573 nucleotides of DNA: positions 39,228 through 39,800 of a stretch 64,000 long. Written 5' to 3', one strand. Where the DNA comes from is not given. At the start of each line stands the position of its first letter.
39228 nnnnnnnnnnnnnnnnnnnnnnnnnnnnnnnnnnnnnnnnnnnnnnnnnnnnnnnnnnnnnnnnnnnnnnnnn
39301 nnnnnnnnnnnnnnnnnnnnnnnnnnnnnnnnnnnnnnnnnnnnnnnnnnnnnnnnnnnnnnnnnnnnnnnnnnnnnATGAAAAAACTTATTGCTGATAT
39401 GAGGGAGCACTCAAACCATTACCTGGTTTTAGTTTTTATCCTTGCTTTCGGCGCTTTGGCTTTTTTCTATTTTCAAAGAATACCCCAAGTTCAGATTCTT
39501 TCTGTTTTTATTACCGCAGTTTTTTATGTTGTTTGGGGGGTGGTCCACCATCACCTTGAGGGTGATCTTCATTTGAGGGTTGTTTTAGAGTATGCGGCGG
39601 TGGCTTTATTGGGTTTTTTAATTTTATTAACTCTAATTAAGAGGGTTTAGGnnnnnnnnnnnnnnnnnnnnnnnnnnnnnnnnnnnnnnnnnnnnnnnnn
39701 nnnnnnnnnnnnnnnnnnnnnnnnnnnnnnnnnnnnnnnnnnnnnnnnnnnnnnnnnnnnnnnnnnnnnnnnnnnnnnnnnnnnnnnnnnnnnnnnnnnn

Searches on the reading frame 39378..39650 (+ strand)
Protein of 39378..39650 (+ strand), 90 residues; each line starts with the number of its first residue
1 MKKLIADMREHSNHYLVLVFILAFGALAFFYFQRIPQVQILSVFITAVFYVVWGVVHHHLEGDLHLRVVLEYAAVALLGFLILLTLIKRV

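Call 3: search_protein_families(library=ncbifam, proteins=[window:39378-39650:+], max_evalue=1)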
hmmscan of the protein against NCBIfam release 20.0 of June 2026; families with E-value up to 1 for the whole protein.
window:39378-39650:+ (90 aa): 0 families

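Call 4: search_protein_families(library=pfam, proteins=[window:39378-39650:+], max_evalue=1)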
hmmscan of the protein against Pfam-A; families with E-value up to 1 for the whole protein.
window:39378-39650:+ (90 aa): 2 families
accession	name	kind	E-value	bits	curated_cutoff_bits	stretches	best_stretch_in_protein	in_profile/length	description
PF18900.5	DUF5656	-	0.00023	21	23.3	1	26-83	183-239/242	Protein of unknown function (DUF5656)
PF11992.13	TgpA_N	-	0.25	10.8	30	1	16-87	20-92/333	TgpA N-terminal domain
